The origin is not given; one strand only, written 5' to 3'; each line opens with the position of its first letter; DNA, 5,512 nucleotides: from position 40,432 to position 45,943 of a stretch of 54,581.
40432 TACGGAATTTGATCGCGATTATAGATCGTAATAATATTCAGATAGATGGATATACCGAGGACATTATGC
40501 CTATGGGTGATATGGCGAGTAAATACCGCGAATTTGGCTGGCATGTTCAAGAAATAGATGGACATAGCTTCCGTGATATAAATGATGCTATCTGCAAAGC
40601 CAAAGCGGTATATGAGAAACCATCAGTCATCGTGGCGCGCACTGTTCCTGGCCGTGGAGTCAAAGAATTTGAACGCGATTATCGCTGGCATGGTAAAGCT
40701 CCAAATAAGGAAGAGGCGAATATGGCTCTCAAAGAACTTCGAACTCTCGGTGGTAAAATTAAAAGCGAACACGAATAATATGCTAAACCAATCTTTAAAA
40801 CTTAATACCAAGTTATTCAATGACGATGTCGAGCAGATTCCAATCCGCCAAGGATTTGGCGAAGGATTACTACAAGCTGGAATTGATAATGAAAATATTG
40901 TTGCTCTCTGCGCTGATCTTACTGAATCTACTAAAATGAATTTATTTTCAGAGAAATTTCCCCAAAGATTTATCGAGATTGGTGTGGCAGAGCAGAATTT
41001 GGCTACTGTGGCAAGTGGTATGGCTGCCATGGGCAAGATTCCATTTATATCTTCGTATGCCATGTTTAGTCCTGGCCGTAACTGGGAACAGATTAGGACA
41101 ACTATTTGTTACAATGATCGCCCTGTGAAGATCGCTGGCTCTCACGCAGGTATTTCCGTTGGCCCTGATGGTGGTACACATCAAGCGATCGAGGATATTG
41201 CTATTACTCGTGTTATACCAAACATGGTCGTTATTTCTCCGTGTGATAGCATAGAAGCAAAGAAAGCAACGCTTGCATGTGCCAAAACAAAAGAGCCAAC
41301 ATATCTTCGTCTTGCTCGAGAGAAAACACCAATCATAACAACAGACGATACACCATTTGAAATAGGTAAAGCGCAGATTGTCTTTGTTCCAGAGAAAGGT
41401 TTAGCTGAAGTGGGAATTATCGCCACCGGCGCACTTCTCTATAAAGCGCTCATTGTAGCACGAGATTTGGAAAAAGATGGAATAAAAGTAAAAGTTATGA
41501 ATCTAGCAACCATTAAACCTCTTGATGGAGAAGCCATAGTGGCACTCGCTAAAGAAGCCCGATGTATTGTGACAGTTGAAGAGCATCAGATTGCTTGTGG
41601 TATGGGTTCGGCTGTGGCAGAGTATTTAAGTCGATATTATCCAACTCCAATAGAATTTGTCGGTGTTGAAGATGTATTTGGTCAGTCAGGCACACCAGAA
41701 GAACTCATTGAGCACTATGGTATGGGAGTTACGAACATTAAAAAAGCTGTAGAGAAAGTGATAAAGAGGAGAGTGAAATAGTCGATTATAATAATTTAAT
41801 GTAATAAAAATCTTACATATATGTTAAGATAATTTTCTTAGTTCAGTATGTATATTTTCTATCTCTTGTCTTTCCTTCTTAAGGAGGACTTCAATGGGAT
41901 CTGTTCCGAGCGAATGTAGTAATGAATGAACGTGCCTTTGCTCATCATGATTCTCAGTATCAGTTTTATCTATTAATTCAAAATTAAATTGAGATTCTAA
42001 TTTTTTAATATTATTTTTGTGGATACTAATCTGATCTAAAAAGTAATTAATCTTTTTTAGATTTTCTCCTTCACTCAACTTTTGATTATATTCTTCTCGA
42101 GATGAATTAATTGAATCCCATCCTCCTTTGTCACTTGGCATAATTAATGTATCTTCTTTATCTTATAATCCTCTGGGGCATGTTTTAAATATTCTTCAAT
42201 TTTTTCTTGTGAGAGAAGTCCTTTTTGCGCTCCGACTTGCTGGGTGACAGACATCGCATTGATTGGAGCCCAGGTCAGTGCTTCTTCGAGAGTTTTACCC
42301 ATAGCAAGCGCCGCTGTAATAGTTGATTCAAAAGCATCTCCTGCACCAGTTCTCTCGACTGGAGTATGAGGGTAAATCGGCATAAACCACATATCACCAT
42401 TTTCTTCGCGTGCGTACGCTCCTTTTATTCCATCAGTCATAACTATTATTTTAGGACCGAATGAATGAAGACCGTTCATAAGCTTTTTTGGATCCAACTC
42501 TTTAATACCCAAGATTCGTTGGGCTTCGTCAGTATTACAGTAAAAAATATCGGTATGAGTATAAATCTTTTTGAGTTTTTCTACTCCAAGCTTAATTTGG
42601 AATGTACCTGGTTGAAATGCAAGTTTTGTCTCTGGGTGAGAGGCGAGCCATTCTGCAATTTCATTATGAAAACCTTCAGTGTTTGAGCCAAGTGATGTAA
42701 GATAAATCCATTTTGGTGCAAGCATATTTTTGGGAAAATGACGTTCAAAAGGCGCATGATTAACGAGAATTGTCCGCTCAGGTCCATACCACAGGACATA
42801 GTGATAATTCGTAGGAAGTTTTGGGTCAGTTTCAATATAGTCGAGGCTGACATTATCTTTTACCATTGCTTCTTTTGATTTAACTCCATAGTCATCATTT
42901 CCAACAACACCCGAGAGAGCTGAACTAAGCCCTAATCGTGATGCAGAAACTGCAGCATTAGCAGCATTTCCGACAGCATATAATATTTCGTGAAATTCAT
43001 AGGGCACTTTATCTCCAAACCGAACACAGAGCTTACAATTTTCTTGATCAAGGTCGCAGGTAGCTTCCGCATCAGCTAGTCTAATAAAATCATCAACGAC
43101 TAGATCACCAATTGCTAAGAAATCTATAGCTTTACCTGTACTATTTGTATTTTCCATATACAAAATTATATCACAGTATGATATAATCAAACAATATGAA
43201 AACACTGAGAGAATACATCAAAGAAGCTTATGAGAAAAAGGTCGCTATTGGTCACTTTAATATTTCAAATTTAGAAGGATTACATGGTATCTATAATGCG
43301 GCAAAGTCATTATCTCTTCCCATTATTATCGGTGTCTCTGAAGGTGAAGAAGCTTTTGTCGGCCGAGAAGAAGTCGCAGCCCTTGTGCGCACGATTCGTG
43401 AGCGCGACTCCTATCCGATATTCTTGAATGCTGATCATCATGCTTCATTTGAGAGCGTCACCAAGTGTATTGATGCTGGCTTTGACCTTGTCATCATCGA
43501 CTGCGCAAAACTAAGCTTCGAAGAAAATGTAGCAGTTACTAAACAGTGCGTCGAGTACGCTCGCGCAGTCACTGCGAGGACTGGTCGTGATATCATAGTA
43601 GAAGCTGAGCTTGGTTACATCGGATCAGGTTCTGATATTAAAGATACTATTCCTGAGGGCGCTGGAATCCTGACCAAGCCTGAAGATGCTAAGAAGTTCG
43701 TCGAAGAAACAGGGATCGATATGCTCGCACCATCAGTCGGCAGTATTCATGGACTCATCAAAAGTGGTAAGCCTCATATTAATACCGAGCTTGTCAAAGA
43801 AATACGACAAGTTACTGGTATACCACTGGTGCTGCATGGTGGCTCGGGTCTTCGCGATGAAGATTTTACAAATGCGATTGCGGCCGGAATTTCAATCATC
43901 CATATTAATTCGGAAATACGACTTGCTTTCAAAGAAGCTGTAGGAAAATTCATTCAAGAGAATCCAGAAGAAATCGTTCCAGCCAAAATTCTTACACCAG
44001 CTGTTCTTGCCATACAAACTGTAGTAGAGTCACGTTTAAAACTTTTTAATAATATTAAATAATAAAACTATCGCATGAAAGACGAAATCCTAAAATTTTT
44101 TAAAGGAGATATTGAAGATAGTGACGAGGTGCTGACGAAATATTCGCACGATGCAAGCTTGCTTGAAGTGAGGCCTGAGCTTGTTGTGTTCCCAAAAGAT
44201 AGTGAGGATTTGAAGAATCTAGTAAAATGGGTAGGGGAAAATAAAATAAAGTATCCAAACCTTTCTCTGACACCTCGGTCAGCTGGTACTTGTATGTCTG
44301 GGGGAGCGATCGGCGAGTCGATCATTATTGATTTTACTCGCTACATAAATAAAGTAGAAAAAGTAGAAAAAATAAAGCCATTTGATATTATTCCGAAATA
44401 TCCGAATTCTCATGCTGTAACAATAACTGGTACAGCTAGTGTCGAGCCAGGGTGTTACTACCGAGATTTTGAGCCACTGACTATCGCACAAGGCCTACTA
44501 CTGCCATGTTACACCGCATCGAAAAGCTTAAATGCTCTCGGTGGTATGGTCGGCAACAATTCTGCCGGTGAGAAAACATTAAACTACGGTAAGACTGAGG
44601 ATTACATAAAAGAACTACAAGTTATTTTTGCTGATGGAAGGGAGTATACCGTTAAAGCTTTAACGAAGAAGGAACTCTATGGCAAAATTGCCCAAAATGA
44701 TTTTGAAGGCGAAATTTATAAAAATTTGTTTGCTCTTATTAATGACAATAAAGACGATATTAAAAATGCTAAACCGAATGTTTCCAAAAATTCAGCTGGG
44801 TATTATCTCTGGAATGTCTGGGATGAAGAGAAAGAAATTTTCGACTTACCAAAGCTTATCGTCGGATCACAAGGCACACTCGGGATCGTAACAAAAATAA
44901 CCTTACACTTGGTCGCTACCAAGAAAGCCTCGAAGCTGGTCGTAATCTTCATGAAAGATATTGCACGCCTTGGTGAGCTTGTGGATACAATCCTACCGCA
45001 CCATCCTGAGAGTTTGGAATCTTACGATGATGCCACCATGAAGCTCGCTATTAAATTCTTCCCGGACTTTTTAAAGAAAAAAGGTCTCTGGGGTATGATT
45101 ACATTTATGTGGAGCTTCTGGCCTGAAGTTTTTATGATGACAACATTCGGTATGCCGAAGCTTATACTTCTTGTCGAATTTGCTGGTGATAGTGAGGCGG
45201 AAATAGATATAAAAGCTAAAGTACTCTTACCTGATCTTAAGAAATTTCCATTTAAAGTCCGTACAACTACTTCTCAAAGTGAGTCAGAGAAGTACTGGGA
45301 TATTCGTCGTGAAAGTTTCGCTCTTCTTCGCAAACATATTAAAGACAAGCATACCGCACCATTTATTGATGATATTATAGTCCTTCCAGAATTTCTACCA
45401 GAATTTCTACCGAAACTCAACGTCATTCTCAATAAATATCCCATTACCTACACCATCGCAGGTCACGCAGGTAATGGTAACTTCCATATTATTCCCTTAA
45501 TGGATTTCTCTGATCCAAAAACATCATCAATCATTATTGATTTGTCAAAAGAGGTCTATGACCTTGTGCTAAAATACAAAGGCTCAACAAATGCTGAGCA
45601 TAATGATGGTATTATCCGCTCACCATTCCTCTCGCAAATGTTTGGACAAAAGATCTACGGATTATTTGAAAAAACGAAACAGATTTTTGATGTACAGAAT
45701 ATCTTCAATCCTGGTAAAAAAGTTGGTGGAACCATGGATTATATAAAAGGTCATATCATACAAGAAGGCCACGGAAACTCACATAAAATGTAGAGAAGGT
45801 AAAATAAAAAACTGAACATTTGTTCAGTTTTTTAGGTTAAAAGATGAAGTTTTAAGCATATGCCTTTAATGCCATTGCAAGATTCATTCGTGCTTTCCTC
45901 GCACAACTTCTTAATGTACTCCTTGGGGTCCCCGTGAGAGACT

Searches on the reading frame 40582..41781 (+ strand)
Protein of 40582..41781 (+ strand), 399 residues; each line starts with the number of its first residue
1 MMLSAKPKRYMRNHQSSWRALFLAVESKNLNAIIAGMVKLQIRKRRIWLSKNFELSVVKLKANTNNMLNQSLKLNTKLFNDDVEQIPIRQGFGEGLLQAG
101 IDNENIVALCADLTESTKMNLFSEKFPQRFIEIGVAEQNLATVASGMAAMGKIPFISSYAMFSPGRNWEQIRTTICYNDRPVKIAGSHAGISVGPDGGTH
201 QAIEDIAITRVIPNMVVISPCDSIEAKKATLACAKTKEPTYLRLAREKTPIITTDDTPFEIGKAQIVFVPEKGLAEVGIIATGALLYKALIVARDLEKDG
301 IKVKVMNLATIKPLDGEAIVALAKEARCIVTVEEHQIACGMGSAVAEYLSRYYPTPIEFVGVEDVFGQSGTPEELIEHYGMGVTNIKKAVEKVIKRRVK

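Call 61: search_protein_families(library=pfam, max_evalue=0.00001, proteins=[window:40582-41781:+])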
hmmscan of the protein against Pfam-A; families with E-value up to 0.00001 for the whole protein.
window:40582-41781:+ (399 aa): 3 families
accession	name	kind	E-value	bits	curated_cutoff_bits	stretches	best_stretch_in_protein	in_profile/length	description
PF02779.29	Transket_pyr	-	6.9e-38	130.5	27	1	85-249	2-172/174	Transketolase, pyrimidine binding domain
PF02780.25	Transketolase_C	-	2.9e-27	95.5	25.9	1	276-386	11-124/124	Transketolase, C-terminal domain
PF22613.1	Transketolase_C_1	-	5.6e-07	30.2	27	1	270-381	7-112/113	Transketolase-like TK C-terminal domain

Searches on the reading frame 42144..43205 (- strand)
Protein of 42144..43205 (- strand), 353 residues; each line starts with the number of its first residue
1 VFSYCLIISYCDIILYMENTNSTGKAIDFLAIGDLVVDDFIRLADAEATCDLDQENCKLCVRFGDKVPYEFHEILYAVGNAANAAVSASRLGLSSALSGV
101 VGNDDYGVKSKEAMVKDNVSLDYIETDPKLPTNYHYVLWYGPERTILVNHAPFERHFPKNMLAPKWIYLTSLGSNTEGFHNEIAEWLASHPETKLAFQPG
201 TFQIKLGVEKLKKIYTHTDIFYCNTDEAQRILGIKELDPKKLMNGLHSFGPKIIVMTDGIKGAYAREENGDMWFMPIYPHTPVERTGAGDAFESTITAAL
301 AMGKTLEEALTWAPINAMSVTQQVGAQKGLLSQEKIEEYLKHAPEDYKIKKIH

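Call 61: search_protein_families(library=pfam, max_evalue=0.00001, proteins=[window:42144-43205:-])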
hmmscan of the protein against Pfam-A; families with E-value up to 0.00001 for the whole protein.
window:42144-43205:- (353 aa): 1 family
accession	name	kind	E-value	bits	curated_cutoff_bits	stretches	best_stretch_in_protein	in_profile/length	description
PF00294.29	PfkB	-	6.2e-35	121.4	25.8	1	57-329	21-298/302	pfkB family carbohydrate kinase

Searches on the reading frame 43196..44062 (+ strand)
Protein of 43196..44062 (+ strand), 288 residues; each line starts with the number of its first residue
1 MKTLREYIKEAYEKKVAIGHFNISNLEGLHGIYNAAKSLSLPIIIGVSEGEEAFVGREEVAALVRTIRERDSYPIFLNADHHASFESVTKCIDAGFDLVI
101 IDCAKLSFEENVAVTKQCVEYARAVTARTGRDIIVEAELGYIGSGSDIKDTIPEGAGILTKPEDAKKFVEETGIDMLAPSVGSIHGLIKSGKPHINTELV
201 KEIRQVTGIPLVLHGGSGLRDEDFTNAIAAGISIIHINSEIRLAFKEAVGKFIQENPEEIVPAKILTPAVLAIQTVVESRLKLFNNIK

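Call 61: search_protein_families(library=pfam, max_evalue=0.00001, proteins=[window:43196-44062:+])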
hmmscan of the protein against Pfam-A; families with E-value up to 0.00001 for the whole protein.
window:43196-44062:+ (288 aa): 1 family
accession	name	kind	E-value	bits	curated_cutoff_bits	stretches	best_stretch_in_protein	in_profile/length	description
PF01116.26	F_bP_aldolase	-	4.1e-76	256.6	25.5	1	3-286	2-274/277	Fructose-bisphosphate aldolase class-II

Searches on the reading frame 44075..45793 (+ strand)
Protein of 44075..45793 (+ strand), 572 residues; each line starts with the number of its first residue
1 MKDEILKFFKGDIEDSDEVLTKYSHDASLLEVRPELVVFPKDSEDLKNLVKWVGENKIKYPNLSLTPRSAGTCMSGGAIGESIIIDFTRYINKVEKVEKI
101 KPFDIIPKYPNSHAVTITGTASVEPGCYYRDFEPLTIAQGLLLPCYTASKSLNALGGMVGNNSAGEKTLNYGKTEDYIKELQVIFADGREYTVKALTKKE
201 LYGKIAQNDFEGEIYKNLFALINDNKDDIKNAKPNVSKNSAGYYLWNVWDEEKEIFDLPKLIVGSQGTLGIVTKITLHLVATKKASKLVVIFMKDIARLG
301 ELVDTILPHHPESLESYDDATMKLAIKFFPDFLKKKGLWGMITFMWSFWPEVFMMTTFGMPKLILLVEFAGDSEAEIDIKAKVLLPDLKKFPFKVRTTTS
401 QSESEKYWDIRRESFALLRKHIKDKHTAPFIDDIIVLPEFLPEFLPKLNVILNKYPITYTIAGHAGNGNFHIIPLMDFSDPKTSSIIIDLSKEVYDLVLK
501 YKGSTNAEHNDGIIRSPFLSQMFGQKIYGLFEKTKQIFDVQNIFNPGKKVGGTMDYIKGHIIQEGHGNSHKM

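Call 62: search_protein_families(library=pfam, max_evalue=0.00001, proteins=[window:44075-45793:+])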
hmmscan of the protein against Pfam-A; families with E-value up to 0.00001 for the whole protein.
window:44075-45793:+ (572 aa): 2 families
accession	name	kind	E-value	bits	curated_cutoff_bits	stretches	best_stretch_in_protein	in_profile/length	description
PF02913.24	FAD-oxidase_C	-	8.2e-38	130.9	21.2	1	284-548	3-247/248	FAD linked oxidases, C-terminal domain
PF01565.28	FAD_binding_4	-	8.6e-22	77.8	26.4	1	34-192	1-137/139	FAD binding domain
